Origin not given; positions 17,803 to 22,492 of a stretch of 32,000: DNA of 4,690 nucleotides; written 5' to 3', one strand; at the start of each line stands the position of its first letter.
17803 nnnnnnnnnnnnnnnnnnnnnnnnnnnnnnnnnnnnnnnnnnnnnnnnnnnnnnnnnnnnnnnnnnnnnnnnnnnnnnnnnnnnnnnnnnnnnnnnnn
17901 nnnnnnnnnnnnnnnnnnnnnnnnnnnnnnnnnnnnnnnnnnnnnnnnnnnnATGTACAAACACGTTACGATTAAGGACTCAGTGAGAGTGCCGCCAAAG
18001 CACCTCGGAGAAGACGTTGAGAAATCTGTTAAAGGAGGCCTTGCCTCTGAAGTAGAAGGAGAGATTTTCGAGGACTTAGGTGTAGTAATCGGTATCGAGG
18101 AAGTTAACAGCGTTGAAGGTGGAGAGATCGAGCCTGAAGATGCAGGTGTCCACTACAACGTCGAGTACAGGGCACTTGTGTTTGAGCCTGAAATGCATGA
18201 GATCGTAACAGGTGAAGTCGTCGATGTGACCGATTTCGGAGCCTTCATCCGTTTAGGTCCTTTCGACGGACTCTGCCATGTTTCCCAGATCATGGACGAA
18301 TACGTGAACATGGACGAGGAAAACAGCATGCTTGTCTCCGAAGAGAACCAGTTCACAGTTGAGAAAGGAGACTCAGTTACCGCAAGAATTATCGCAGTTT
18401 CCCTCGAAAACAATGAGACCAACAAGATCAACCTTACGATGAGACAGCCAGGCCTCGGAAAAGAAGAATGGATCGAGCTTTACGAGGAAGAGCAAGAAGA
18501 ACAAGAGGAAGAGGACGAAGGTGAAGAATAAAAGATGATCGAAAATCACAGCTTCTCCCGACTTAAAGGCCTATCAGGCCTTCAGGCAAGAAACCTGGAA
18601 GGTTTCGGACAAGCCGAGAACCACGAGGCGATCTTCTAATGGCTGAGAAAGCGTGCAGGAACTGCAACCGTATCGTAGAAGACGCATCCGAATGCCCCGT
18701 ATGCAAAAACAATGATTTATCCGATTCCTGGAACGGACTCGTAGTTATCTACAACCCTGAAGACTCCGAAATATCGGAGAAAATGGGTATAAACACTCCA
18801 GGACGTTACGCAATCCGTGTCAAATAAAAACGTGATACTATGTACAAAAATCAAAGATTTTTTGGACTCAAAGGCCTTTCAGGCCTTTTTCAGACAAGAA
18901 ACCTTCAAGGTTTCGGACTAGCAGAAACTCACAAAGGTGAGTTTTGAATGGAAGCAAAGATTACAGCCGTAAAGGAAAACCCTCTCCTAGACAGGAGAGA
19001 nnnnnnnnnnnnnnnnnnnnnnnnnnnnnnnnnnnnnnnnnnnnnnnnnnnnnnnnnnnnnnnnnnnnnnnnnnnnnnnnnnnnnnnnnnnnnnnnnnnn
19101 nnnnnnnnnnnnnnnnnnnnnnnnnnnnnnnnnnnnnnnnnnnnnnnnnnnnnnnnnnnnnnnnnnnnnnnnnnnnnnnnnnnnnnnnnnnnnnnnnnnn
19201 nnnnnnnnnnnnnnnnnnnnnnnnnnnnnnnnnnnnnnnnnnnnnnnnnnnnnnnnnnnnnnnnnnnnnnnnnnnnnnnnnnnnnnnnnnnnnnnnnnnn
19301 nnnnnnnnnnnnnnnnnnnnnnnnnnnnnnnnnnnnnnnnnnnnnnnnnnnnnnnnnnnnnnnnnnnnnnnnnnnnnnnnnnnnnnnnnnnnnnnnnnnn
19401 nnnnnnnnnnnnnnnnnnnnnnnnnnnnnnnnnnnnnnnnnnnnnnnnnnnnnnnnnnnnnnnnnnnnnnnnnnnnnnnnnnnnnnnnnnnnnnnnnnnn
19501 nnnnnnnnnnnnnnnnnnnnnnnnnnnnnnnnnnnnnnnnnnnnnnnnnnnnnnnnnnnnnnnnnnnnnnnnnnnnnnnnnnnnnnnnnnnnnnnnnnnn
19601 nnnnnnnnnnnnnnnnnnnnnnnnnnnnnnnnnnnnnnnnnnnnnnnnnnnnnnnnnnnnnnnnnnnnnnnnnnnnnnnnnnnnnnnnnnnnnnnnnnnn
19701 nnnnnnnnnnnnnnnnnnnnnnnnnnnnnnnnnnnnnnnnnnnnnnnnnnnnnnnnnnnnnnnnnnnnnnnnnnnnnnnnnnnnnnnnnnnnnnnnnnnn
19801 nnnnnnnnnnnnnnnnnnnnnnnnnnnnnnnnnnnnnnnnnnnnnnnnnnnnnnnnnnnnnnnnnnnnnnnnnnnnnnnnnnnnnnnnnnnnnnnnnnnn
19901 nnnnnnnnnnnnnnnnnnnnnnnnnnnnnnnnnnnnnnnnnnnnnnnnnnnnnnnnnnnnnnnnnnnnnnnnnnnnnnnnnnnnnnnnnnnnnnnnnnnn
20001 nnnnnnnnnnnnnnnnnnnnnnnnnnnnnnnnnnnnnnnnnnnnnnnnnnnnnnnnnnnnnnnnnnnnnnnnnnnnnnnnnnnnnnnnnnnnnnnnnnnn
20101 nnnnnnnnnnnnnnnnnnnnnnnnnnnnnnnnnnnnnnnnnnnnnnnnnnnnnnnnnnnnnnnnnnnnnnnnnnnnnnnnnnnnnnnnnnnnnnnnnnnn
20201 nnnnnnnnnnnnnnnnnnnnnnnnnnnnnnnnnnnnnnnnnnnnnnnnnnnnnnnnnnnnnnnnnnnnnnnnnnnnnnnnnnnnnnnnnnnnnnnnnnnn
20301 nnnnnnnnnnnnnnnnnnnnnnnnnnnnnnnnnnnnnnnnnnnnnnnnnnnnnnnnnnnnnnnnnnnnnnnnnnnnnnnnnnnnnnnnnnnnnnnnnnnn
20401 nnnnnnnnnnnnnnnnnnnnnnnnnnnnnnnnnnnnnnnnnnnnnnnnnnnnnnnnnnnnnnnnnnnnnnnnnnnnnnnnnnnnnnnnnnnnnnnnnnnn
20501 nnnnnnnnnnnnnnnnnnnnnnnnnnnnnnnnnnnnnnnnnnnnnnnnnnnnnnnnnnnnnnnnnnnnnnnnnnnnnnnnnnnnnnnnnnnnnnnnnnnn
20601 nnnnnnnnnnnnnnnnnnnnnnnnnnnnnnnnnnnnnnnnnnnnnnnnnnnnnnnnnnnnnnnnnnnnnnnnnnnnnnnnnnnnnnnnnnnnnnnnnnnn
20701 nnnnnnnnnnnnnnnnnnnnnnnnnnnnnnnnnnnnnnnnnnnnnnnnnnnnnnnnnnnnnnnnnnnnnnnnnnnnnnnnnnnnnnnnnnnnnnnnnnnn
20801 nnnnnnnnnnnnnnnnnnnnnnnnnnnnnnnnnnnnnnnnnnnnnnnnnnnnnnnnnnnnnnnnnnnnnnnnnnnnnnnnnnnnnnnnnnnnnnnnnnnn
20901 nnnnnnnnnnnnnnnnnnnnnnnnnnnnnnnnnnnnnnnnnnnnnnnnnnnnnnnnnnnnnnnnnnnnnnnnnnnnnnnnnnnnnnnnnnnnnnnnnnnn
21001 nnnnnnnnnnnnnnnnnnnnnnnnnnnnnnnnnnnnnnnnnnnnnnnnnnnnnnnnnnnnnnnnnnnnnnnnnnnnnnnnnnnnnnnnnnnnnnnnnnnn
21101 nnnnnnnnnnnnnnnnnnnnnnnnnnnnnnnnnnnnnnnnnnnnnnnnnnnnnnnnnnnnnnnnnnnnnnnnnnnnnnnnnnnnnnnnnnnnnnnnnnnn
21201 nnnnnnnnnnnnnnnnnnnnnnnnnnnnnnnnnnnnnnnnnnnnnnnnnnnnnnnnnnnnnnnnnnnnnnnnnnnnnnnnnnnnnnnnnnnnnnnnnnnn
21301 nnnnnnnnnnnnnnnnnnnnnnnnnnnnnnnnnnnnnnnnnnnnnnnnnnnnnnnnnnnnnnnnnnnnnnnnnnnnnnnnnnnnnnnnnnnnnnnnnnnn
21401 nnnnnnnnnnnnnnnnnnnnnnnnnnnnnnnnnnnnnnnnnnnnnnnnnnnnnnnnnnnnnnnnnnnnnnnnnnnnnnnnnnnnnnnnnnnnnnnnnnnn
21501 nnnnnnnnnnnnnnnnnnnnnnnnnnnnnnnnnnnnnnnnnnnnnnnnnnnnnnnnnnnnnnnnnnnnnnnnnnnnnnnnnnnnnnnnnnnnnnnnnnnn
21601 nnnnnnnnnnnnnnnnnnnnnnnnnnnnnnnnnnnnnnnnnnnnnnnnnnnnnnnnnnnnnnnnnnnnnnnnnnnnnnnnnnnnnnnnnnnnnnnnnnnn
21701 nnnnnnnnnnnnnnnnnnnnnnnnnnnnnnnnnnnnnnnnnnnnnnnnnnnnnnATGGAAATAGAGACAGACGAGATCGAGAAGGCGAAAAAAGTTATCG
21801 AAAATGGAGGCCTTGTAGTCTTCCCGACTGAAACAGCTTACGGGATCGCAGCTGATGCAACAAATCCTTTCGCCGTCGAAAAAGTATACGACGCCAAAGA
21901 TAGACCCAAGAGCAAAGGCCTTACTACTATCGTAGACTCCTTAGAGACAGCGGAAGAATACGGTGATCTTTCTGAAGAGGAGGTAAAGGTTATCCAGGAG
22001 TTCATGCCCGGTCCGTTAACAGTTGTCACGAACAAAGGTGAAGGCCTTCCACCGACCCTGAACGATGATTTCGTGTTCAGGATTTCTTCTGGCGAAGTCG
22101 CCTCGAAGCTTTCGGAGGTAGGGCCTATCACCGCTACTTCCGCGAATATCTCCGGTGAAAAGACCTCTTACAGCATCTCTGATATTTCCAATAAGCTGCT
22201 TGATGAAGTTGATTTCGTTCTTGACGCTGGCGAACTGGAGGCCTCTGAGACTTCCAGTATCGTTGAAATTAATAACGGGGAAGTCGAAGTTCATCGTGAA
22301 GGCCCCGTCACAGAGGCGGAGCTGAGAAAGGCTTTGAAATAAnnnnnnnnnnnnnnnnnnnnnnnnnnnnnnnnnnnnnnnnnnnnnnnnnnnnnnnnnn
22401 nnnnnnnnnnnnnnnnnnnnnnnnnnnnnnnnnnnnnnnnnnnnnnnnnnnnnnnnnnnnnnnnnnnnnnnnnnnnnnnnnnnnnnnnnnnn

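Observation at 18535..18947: Paralogous 34/35-codon ORFs translationally coupled to spt4 and rps24e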

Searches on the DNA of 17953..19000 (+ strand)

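Call 35: search_with_rna_model(model_id=R1, sources=[L003, L004, L005, L006, L007, L008, L009, L010, L011, L012, L013, L014, L015, L016, L017, L018, L019, L020, L021, L022, L023, L024, L025, L026, L027, L028, L029, L030, L031, L032, L033, L034, L035, L036, L037, L038, L039, L040, L041, L042, L043, L044, L045, L046, L047, L048, L049, L050, L051, L052, L053, L083, L084, L089, L090, L100, L108, L120, L121, L122, L123, L128, L138, L145, L157, L160, L161, L166], max_evalue=0.1)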
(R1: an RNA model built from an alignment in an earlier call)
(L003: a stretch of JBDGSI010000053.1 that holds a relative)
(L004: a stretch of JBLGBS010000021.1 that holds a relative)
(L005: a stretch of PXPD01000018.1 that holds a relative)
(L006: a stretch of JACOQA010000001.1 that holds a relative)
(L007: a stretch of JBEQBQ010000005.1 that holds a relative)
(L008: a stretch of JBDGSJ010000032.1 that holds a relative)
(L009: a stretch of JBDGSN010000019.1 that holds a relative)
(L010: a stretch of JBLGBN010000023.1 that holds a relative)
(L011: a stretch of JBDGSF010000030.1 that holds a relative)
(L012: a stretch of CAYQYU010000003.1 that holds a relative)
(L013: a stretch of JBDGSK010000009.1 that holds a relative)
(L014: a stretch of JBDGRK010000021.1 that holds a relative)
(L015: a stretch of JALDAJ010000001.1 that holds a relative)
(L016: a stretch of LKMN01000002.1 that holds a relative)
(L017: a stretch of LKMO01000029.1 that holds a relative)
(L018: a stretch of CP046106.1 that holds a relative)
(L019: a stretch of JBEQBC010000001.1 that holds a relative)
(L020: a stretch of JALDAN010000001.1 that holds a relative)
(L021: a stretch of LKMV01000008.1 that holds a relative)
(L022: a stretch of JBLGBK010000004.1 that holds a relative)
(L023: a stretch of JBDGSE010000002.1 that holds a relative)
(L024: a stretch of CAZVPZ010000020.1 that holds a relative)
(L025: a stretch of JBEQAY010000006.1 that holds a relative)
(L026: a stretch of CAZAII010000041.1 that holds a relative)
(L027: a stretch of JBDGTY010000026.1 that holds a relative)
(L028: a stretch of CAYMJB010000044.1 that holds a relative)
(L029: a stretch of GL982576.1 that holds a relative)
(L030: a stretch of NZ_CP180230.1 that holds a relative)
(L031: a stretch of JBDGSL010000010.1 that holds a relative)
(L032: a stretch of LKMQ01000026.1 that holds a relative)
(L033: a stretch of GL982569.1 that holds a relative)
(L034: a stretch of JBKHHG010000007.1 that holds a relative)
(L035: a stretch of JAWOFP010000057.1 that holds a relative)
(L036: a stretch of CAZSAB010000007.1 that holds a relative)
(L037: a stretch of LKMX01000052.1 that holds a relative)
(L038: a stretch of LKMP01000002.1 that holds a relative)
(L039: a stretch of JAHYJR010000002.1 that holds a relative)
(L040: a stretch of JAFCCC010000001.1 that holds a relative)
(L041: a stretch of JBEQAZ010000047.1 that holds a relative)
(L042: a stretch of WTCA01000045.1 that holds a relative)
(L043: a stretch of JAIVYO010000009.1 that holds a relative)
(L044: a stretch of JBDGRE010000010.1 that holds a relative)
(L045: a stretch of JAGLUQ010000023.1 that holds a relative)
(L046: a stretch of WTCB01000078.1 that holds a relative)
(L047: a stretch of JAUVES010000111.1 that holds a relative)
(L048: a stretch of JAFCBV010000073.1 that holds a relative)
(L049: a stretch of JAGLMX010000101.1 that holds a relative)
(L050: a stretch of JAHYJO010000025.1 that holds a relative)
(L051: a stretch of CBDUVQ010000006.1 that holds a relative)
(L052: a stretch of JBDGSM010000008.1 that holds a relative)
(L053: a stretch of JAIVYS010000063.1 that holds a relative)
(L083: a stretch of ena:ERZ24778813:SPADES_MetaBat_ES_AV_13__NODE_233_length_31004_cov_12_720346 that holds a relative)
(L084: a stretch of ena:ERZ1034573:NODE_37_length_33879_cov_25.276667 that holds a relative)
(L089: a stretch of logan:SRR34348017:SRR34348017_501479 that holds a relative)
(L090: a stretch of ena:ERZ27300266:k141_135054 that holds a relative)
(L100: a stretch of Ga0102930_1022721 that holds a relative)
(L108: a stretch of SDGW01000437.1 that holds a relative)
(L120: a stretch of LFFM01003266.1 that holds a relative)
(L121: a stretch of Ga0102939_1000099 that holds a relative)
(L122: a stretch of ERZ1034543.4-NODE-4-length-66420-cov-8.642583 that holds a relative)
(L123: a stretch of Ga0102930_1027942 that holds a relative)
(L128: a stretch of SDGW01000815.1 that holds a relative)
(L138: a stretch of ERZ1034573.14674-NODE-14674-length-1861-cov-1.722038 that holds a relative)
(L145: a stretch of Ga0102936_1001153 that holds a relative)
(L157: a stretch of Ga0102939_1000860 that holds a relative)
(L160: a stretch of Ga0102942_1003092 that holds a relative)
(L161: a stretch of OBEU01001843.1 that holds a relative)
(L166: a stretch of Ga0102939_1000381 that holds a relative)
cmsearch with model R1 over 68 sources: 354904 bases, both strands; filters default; matches with E-value up to 0.1: 52.
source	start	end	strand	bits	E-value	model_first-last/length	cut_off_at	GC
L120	3539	3598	+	88.9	1.6e-24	1-60/60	no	0.37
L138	907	966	-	88.8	1.8e-24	1-60/60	no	0.37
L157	2061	2120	-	88.5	2.2e-24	1-60/60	no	0.35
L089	2695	2754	+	88.4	2.4e-24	1-60/60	no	0.35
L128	4428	4487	-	87.4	4.9e-24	1-60/60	no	0.35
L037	2222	2281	+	84.9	2.9e-23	1-60/60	no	0.37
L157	1804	1863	-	84.7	3.4e-23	1-60/60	no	0.3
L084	3085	3144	+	84.4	4.1e-23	1-60/60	no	0.37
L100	673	732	-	84.2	4.8e-23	1-60/60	no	0.4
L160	1940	1999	+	83.7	6.6e-23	1-60/60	no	0.35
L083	3085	3144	+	83.2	9.6e-23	1-60/60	no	0.38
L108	916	975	-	82.9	1.2e-22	1-60/60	no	0.37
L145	9592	9651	+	82.3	1.8e-22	1-60/60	no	0.37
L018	3336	3395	+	81.6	3.1e-22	1-60/60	no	0.38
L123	602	660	-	78.4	3e-21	1-60/60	no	0.34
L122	1800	1858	+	76.6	1.1e-20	1-60/60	no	0.41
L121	2461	2521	-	76.2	1.5e-20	1-60/60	no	0.33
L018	3079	3137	+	75.8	2e-20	1-60/60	no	0.37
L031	3328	3386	+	75.2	3.1e-20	1-60/60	no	0.37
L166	1428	1483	-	71.9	3.3e-19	1-60/60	no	0.36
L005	1162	1220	+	70.3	1e-18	1-60/60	no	0.39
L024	3076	3132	+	69.1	2.5e-18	1-60/60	no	0.42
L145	9337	9395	+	68.9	3e-18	1-60/60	no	0.39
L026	3076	3132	+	64.9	5.1e-17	1-60/60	no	0.44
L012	4063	4122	+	63.2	1.7e-16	1-60/60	no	0.37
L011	3416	3472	+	53.4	2e-13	1-60/60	no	0.37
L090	3440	3498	+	46.3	3.4e-11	1-60/60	no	0.41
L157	1296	1355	-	46.2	3.6e-11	1-60/60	no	0.42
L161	85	133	-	40.4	2.4e-09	1-60/60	no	0.41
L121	4290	4345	-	36.1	5e-08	1-60/60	no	0.3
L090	3388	3422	+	35.6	7.2e-08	1-60/60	no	0.29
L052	3139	3189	+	35.3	8.9e-08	1-60/60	no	0.39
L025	3726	3782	+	31.6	1.3e-06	1-60/60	no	0.39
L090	3132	3189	+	30.8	2.2e-06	1-60/60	no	0.52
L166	982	1031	-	30.6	2.6e-06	1-60/60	no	0.34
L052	3079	3138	+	30.3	3.4e-06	1-60/60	no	0.38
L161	29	84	-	24.8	0.00018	1-60/60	no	0.52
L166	6703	6761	-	23.5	0.00045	1-60/60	no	0.39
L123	603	658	+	22.3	0.0011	1-60/60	no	0.34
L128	4429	4486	+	21.3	0.0021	1-60/60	no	0.34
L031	3810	3864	+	21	0.0027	1-60/60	no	0.4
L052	3081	3140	-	20.6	0.0035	1-60/60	no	0.37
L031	3069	3129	+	20.6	0.0036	1-60/60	no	0.43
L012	64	126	+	20.4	0.0041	1-60/60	no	0.46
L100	674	731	+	20.1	0.005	1-60/60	no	0.4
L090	3083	3116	+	19.5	0.008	1-60/60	no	0.41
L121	2460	2518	+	19.4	0.0087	1-60/60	no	0.32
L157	2062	2118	+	17.4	0.036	1-60/60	no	0.35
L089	2697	2753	-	17.4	0.036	1-60/60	no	0.35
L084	3087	3143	-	17.3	0.039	1-60/60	no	0.37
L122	1805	1853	-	17.2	0.041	7-56/60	no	0.37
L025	3725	3780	-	17.1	0.045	1-60/60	no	0.38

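Call 72: search_rna_families(source=window, start=18480, end=19000, threshold=evalue, max_evalue=1)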
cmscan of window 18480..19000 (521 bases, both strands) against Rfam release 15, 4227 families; matches with E-value up to 1: 0.
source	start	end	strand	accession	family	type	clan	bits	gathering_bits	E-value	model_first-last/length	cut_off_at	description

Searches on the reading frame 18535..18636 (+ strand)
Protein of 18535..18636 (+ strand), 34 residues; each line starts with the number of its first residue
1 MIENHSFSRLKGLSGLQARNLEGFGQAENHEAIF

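Call 57: search_protein_families(library=pfam, proteins=[window:18535-18636:+], max_evalue=1)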
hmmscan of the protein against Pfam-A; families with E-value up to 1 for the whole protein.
seq(34 aa): 0 families

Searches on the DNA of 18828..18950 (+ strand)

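Call 58: search_dna_similar(query=window:18828-18950:+, collection=phages, mode=distant, max_evalue=0.01, max_rows=10)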
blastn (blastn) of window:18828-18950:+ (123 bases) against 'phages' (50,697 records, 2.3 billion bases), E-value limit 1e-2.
No match.

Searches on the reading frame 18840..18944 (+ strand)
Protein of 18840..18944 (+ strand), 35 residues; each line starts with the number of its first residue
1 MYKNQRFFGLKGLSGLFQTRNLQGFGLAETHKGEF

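Call 47: search_protein_representatives(protein=window:18840-18944:+)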
Query: 35 residues. Proteins with E-value up to 0.001 (for the whole library): 0; up to 1e-10: 0; up to 1e-30: 0. The best 0 are listed.
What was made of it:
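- On Conserved small protein family: There were 0 hits at E<=1e-3 among 1.84 billion representatives (call 47).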

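Call 57: search_protein_families(library=pfam, proteins=[window:18840-18944:+], max_evalue=1)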
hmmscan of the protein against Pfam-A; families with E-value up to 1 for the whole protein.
seq(35 aa): 0 families
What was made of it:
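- There are no homologues among 1.8 billion representative proteins and no Pfam hit (calls 47, 57).
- Tried and rejected: The exhaustive representative search with ORF B gave 0 hits (call 47), and Pfam gave nothing (call 57).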

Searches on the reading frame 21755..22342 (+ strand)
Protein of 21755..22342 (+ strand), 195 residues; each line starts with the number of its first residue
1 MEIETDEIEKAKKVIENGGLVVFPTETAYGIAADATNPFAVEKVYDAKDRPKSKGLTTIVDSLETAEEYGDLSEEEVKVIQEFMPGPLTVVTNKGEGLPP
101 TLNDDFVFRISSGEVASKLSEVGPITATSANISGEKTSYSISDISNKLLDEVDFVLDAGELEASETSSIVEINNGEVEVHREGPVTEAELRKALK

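Call 46: search_protein_families(library=pfam, proteins=[window:21755-22342:+], max_evalue=0.001)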
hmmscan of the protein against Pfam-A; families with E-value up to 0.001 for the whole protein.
window:21755-22342:+ (195 aa): 1 family
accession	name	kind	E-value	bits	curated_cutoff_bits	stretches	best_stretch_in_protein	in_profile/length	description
PF01300.24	Sua5_yciO_yrdC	-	7.6e-44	149.8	25.1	1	14-183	2-178/178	Telomere recombination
